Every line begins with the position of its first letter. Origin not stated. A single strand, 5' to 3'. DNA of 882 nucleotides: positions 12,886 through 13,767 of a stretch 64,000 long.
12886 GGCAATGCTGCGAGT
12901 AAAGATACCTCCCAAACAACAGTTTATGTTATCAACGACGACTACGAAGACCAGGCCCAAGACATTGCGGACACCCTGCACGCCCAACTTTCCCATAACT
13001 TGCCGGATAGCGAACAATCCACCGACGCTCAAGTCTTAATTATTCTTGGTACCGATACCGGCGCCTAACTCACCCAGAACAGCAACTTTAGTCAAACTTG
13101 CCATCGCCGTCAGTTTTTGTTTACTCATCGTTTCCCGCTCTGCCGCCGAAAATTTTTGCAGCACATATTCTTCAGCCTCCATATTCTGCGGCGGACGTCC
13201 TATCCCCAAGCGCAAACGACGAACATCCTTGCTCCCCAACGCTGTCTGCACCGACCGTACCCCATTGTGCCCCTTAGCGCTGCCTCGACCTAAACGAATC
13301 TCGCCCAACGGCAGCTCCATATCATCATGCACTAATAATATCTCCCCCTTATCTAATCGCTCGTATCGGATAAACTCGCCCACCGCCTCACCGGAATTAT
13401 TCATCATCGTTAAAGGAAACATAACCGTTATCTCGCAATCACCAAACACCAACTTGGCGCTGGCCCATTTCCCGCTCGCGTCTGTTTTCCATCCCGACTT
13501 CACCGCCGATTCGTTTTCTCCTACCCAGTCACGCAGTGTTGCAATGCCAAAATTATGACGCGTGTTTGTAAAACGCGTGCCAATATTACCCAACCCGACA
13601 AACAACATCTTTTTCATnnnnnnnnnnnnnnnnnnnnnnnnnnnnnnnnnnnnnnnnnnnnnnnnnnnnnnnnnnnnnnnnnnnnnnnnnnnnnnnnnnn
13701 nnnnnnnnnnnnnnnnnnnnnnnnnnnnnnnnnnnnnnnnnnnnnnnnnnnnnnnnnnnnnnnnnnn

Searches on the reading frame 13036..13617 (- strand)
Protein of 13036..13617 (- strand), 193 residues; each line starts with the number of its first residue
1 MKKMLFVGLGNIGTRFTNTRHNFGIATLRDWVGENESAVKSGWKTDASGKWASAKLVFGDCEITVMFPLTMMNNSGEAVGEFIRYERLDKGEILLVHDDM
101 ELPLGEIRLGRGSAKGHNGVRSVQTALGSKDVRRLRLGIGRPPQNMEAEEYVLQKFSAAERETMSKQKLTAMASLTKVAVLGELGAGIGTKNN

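Call 12: find_encoding_contigs(protein=window:13036-13617:-, flank=10000, max_places=10)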
Protein window:13036-13617:- (193 aa): 1 contig read that carries it; 1 place shown.
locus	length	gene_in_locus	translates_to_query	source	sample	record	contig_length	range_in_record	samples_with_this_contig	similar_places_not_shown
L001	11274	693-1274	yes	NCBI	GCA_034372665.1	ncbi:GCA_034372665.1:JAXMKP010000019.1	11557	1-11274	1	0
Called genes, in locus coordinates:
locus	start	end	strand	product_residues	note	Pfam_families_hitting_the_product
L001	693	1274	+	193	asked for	PF01195:Pept_tRNA_hydro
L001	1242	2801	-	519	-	PF03816:LytR_cpsA_psr, PF13399:LytR_C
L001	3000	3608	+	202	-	PF10502:Peptidase_S26, PF00717:Peptidase_S24 (weak)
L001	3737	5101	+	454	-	PF13393:tRNA-synt_His, PF00587:tRNA-synt_2b, PF03129:HGTP_anticodon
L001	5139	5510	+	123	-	PF11969:DcpS_C, PF01230:HIT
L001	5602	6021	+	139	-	PF18895:T4SS_pilin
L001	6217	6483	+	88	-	PF01165:Ribosomal_S21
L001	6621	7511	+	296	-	-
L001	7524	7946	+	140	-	PF02130:YbeY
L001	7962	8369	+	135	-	PF01219:DAGK_prokar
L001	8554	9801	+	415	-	PF11104:PilM_2 (faint), PF02491:SHS2_FTSA, PF06723:MreB_Mbl, PF14450:FtsA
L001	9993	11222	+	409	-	PF00091:Tubulin, PF12327:FtsZ_C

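Call 15: find_related_loci(query=window:13036-13617:-, collection=genome_contigs, flank=4000)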
Query window:13036-13617:- (193 aa) in genome_contigs; peptide patterns used: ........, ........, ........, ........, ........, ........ (x = any residue, [..] = any of these).
74 stretches matched a pattern; 4 encode a relative of the query (tblastn E <= 1e-3); 4 distinct loci.
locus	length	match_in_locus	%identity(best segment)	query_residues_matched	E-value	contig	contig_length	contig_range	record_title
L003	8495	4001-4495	40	3-193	8e-35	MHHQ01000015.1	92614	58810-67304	MAG: Candidatus Andersenbacteria bacterium RIFCSPHIGHO2_02_FULL_46_16 rifcsphigho2_02_scaffold_3167, whole genome shotgu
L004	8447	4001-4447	43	5-165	9e-30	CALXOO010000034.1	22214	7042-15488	MAG: uncultured Spirochaetales bacterium isolate BRZ_DC__bin66 genome assembly, contig: BRZ_DC__NODE_2633_length_22214_c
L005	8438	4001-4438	43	7-164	3e-29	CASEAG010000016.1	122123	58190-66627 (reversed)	uncultured Spirochaetales bacterium isolate SI.A99.metabat-bins.181 genome assembly, contig: SI.A99.metabat-bins.181.fa_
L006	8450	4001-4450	40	5-166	8e-28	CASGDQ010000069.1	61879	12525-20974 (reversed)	uncultured Spirochaetales bacterium isolate SI.O1.metabat-bins.44 genome assembly, contig: SI.O1.metabat-bins.44.fa_k141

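Call 66: search_protein_families(library=pfam, proteins=[window:13036-13617:-], max_evalue=0.001)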
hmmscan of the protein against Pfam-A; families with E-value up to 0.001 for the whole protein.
window:13036-13617:- (193 aa): 1 family
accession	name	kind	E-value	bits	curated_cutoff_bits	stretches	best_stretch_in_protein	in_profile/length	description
PF01195.25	Pept_tRNA_hydro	-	9.7e-45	153.1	27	1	5-176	1-167/183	Peptidyl-tRNA hydrolase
